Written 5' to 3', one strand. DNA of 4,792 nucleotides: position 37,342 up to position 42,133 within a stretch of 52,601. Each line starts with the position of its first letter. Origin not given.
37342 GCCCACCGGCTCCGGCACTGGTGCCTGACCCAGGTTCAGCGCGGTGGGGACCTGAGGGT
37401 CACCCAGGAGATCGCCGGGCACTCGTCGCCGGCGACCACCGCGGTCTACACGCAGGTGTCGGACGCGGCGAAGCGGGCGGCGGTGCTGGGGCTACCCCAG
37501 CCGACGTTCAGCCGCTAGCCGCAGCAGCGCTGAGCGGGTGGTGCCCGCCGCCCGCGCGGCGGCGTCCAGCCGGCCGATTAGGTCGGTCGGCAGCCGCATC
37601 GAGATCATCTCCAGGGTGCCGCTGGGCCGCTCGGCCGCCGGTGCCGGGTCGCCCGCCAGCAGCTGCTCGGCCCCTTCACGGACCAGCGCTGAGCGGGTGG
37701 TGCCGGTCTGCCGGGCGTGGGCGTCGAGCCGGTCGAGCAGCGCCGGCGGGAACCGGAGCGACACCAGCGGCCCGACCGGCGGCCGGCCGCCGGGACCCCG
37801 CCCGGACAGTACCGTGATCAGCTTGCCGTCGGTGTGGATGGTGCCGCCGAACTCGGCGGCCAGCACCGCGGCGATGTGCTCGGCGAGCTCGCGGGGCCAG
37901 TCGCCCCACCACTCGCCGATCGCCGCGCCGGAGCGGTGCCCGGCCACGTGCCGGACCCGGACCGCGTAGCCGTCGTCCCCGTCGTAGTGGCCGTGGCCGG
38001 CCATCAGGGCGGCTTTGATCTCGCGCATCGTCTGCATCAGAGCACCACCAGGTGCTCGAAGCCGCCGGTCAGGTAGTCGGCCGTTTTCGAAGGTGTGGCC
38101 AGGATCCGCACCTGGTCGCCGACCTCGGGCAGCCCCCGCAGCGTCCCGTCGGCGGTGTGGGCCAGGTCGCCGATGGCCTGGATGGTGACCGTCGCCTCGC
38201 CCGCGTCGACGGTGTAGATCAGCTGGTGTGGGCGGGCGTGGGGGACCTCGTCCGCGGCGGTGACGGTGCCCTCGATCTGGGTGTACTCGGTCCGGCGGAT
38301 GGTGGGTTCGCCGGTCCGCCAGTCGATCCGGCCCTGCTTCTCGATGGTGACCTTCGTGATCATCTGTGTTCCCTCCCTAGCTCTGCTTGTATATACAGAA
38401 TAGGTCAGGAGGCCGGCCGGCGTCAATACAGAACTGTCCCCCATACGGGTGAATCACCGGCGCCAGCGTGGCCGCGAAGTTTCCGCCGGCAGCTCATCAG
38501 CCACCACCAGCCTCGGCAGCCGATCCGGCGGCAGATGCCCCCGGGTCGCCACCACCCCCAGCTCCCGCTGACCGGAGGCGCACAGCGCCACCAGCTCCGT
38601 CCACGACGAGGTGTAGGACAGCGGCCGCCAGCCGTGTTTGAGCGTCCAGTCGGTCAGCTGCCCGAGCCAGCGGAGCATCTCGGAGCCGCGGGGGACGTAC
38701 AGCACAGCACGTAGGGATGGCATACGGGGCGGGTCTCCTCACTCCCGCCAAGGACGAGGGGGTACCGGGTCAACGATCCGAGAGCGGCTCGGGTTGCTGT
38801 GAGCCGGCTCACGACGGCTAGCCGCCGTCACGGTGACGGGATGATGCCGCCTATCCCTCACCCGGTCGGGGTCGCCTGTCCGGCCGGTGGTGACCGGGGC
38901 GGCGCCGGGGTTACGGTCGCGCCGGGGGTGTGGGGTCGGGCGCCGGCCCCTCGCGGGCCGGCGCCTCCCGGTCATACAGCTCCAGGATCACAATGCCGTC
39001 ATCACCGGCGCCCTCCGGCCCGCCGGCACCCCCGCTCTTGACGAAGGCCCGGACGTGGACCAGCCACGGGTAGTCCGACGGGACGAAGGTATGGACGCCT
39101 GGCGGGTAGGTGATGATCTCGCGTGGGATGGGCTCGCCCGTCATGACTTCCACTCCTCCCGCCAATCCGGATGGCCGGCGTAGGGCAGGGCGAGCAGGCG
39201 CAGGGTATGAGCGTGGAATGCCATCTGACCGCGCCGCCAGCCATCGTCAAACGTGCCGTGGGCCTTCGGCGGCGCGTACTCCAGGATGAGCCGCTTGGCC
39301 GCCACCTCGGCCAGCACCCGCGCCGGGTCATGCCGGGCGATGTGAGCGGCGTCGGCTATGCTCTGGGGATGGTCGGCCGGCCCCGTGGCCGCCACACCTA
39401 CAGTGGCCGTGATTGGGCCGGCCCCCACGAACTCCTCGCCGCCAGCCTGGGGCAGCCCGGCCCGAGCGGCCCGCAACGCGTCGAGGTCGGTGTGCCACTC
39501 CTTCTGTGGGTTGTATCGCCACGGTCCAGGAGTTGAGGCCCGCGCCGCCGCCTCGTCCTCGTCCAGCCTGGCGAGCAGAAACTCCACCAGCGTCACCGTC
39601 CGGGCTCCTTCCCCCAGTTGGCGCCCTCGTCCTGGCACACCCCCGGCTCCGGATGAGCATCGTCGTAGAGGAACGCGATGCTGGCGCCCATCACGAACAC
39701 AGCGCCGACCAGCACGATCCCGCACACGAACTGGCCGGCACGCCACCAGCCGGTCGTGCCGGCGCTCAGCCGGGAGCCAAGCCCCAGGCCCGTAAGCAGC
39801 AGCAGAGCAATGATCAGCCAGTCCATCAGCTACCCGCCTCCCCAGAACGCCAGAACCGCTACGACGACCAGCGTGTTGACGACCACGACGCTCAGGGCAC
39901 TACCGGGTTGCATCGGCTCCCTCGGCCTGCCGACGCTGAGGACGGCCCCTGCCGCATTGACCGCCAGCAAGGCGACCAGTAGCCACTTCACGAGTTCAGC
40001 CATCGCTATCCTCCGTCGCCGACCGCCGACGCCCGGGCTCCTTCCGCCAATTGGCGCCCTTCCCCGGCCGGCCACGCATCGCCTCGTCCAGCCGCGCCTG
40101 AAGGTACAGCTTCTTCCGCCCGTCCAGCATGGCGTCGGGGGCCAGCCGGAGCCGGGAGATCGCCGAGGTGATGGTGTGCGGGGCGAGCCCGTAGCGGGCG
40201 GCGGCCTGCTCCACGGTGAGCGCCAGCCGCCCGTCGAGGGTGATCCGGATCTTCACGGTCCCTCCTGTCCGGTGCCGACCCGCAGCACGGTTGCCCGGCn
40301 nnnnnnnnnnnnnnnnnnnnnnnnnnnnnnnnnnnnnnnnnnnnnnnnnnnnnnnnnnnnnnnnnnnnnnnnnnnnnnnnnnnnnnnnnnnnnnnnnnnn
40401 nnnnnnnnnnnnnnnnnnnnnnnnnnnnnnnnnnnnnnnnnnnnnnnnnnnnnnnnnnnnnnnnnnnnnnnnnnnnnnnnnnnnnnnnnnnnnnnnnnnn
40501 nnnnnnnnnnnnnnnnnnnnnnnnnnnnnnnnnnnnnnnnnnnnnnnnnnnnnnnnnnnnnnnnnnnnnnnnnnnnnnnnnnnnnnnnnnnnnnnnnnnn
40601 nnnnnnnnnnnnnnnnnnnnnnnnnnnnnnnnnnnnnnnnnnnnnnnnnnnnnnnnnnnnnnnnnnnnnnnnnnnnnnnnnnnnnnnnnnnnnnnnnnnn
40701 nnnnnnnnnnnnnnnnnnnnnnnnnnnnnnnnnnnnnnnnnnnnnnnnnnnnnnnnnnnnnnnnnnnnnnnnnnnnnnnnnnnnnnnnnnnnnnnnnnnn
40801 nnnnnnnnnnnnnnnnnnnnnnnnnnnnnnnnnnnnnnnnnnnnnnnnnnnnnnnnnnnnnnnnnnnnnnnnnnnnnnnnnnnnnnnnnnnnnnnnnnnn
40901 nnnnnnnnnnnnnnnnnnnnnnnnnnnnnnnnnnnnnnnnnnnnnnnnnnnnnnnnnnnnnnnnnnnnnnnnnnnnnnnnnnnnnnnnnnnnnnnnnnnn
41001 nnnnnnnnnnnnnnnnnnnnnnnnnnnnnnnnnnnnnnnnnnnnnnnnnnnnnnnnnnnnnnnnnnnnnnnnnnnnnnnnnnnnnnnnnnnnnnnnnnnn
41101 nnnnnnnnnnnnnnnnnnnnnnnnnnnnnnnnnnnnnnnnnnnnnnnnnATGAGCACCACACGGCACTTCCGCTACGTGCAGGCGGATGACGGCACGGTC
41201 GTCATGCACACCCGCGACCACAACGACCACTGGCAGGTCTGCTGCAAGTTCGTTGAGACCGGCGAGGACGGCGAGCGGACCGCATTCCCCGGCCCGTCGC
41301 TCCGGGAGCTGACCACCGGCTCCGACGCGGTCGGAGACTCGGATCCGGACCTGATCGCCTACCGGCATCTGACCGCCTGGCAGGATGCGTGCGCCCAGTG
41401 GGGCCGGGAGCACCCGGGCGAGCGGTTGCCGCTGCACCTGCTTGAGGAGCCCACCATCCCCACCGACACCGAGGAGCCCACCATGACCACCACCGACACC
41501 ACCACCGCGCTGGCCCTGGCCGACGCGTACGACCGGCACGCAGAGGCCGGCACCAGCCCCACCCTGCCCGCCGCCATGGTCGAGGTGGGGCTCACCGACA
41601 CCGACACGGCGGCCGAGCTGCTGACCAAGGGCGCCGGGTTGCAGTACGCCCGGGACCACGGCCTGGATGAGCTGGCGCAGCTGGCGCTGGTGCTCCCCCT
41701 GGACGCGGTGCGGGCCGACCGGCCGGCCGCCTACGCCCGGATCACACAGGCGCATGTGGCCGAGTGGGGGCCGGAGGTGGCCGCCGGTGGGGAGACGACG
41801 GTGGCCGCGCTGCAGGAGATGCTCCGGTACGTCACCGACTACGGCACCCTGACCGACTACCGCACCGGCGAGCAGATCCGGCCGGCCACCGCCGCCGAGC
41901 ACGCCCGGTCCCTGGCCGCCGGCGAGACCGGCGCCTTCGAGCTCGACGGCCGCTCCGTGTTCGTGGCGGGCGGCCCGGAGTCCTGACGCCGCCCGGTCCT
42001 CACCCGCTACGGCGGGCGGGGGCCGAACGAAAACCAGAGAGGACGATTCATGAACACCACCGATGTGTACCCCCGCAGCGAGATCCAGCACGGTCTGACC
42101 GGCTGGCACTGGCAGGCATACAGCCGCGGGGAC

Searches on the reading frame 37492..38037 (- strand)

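Call 35: search_protein_families(library=phrogs, proteins=[window:37492-38037:-], max_evalue=0.001)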
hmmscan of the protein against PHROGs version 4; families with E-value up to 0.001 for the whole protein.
window:37492-38037:- (181 aa): 4 families
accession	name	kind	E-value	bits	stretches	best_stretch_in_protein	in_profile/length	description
phrog_876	-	transcription regulation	9.2e-10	39.4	1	92-177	11-102/239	transcriptional repressor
phrog_7325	-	transcription regulation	2.9e-09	38.2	0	141-179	55-93/151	CopG-like transcriptional repressor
phrog_4738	-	transcription regulation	1.7e-08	35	1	83-121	8-47/59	transcriptional repressor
phrog_18157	-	transcription regulation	2e-08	36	0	141-178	48-85/93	transcriptional repressor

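Call 36: search_protein_families(library=pfam, proteins=[window:37492-38037:-], max_evalue=0.001)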
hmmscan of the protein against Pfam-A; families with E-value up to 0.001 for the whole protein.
window:37492-38037:- (181 aa): 5 families
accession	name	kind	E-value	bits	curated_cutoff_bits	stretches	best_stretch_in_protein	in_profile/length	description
PF01402.27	RHH_1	-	1.2e-13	50.9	20.5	2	92-127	2-37/39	Ribbon-helix-helix protein, copG family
PF12651.13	RHH_3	-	5.8e-06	26.6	21.6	1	93-128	6-41/44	Ribbon-helix-helix domain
PF07878.17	RHH_5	-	6.1e-06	26.3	26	0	93-119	5-31/43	CopG-like RHH_1 or ribbon-helix-helix domain, RHH_5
PF15919.11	HicB_lk_antitox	-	8.5e-06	26.4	27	0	141-175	88-122/123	HicB_like antitoxin of bacterial toxin-antitoxin system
PF12441.14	CopG_antitoxin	-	0.00028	22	28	0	143-176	43-76/79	CopG antitoxin of type II toxin-antitoxin system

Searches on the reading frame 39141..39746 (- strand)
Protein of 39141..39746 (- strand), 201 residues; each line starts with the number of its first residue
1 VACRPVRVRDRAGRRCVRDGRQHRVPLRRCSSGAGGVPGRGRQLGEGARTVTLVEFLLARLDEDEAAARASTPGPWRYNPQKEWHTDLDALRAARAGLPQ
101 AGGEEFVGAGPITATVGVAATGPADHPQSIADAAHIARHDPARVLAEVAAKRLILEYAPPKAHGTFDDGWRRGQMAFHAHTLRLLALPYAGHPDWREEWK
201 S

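Call 35: search_protein_families(library=phrogs, proteins=[window:39141-39746:-], max_evalue=0.001)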
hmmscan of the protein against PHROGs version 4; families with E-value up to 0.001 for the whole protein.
window:39141-39746:- (201 aa): 1 family
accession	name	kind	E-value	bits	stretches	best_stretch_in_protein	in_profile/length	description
phrog_6326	-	unknown function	1.1e-27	98.2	1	41-200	141-269/272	-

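Call 36: search_protein_families(library=pfam, proteins=[window:39141-39746:-], max_evalue=0.001)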
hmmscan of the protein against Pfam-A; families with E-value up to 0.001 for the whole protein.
window:39141-39746:- (201 aa): 1 family
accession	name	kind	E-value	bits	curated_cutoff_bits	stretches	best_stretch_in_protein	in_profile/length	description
PF19730.4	DUF6221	-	3e-33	115.5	27.6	1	52-200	3-121/122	Family of unknown function (DUF6221)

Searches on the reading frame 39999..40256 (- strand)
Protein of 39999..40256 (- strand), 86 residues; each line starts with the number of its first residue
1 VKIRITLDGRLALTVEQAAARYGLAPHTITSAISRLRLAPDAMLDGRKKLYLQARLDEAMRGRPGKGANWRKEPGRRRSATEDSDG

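Call 12: search_protein_families(library=pfam, proteins=[window:39999-40256:-], max_evalue=0.01)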
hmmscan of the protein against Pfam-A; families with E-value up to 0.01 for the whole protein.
window:39999-40256:- (86 aa): 0 families

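Call 13: search_protein_families(library=phrogs, proteins=[window:39999-40256:-], max_evalue=0.01)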
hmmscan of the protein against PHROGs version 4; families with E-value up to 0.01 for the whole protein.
window:39999-40256:- (86 aa): 1 family
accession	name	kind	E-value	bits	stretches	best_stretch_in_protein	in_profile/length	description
phrog_597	-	DNA, RNA and nucleotide metabolism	3.5e-06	28.1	1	13-81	113-182/200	DNA binding protein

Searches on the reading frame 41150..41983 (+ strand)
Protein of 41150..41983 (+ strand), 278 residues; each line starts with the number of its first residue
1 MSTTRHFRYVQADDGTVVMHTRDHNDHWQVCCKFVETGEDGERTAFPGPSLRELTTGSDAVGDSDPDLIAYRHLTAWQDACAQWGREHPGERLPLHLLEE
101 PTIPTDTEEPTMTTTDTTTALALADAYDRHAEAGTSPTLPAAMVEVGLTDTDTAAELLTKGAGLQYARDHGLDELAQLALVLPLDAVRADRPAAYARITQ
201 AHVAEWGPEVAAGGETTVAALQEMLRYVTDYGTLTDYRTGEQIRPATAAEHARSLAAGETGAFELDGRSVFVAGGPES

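Call 12: search_protein_families(library=pfam, proteins=[window:41150-41983:+], max_evalue=0.01)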
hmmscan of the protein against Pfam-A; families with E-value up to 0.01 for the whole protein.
window:41150-41983:+ (278 aa): 0 families

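Call 13: search_protein_families(library=phrogs, proteins=[window:41150-41983:+], max_evalue=0.01)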
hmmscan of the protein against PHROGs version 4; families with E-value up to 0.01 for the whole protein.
window:41150-41983:+ (278 aa): 0 families

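Call 15: search_dna_similar(query=window:41150-41983:+, collection=phages, mode=protein, max_rows=20)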
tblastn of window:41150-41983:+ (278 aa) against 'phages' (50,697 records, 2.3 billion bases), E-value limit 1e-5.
No match.

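Call 17: find_related_loci(query=window:41150-41983:+, collection=viral_contigs, flank=6000)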
Query window:41150-41983:+ (278 aa) in viral_contigs; peptide patterns used: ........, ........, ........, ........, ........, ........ (x = any residue, [..] = any of these).
8 stretches matched a pattern; 2 encode a relative of the query (tblastn E <= 1e-3); 2 distinct loci.
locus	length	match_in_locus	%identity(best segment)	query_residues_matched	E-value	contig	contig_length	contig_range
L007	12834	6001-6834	90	1-278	3e-161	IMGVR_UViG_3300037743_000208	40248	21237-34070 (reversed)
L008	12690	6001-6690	83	1-229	1e-109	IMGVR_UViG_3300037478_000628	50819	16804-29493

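Call 37: find_homologous_proteins(query=window:41150-41983:+, max_evalue=0.001)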
Query window:41150-41983:+ (278 aa): 14 proteins with E <= 0.001 among 6920 candidates.
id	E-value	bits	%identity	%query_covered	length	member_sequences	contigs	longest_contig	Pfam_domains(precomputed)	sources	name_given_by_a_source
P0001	7.3e-162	555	90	100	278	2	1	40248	-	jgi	jgi:hypothetical protein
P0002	5.5e-148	510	85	100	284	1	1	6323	-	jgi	jgi:hypothetical protein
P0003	1.7e-120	420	83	82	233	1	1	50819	-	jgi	jgi:hypothetical protein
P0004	5.0e-81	290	86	59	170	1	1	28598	-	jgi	jgi:hypothetical protein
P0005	6.2e-77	277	80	64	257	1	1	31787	-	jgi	jgi:hypothetical protein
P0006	6.7e-77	277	83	55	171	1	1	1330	-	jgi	jgi:hypothetical protein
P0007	7.2e-70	254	76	62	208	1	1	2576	-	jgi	jgi:hypothetical protein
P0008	3.4e-48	182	77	37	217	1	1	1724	-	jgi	jgi:hypothetical protein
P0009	2.6e-16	78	71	22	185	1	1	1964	PF24239.2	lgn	-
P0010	5.2e-15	74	83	17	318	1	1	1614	PF26929.1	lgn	-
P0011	6.5e-15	73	82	18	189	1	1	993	PF02604.27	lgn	-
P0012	9.5e-13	66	80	17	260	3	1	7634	-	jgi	-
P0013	7.4e-12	63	78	17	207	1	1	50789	-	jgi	jgi:hypothetical protein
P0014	2.1e-10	59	74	18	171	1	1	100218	-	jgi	jgi:hypothetical protein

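Call 38: find_encoding_contigs(protein=P0002, flank=6000, max_places=3)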
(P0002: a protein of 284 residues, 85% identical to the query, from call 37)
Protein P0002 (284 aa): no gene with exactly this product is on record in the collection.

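Call 39: find_encoding_contigs(protein=P0004, flank=6000, max_places=3)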
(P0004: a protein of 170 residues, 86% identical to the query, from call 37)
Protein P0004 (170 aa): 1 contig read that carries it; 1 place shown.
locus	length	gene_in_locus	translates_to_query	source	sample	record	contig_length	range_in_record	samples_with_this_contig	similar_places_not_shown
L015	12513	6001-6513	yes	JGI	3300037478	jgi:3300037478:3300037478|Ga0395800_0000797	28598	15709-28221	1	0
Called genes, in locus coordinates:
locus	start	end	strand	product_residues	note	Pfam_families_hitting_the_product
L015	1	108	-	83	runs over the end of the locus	-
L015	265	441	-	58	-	-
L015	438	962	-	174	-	-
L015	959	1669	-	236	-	-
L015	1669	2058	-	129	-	PF01381:HTH_3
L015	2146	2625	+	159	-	PF13560:HTH_31, PF01381:HTH_3, PF13443:HTH_26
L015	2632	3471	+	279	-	PF00589:Phage_integrase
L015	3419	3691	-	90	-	-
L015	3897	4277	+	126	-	-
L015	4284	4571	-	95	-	-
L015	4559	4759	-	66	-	-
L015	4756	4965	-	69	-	-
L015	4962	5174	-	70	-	-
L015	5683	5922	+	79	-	-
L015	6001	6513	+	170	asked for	-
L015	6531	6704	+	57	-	-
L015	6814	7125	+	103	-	-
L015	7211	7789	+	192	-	-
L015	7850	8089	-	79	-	-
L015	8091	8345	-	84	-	-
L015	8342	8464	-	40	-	-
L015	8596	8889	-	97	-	-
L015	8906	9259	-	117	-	-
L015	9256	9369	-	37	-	-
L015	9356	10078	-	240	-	PF01844:HNH, PF14279:HNH_5 (weak)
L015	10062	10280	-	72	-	-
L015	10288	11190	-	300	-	PF01471:PG_binding_1 (faint), PF01391:Collagen (weak)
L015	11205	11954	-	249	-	-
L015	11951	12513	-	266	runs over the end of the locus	-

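Call 40: find_encoding_contigs(protein=P0013, flank=6000, max_places=3)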
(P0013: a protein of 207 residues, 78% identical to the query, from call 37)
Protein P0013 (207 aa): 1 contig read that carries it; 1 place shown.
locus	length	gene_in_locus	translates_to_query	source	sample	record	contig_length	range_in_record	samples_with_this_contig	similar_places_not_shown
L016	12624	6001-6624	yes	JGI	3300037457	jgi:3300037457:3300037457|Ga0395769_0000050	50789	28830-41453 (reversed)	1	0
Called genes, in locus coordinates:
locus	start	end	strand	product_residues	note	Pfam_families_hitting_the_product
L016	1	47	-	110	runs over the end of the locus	-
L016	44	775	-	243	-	PF13560:HTH_31 (faint), PF04545:Sigma70_r4 (faint)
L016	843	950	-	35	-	-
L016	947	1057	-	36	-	-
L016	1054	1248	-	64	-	-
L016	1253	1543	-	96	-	-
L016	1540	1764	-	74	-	-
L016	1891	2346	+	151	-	-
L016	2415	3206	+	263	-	PF00589:Phage_integrase (weak)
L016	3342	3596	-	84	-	-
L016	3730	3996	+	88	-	PF03551:PadR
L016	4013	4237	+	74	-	-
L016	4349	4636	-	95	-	PF02945:Endonuclease_7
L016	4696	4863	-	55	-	-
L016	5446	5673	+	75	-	-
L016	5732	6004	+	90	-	-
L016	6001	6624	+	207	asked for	-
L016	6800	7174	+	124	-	-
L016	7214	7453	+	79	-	-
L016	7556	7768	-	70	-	-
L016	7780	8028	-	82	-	-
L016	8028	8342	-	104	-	-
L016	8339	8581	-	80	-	-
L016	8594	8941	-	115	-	-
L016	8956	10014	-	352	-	PF01510:Amidase_2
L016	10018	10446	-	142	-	-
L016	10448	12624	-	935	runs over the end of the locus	-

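Call 41: find_encoding_contigs(protein=P0014, flank=6000, max_places=3)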
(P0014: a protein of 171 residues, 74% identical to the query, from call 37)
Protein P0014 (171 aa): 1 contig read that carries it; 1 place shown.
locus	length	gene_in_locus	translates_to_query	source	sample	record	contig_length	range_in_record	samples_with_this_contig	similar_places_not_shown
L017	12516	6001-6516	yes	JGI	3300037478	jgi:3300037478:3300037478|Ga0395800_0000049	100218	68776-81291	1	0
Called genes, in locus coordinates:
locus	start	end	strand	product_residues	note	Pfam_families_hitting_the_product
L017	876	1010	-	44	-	-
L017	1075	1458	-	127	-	PF13560:HTH_31 (weak)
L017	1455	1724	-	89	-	-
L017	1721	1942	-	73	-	-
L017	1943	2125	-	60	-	-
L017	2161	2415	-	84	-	-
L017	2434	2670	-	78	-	-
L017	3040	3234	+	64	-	-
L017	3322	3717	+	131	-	-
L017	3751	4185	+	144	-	-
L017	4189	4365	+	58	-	-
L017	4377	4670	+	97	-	-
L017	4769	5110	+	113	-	PF19800:DUF6283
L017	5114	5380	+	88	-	-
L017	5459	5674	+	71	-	-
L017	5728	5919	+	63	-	-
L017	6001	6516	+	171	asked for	-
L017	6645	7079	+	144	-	-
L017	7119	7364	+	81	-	-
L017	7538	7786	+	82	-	-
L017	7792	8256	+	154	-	-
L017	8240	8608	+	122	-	-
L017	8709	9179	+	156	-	-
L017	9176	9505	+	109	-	PF13384:HTH_23 (faint), PF13518:HTH_28 (faint), PF00392:GntR (faint), PF18024:HTH_50 (faint), PF19575:HTH_58 (faint)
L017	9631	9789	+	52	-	-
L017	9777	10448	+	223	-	-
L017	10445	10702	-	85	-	PF00376:MerR, PF12728:HTH_17, PF13411:MerR_1 (weak)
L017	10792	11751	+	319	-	-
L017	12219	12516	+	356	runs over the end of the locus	PF01580:FtsK_SpoIIIE (weak)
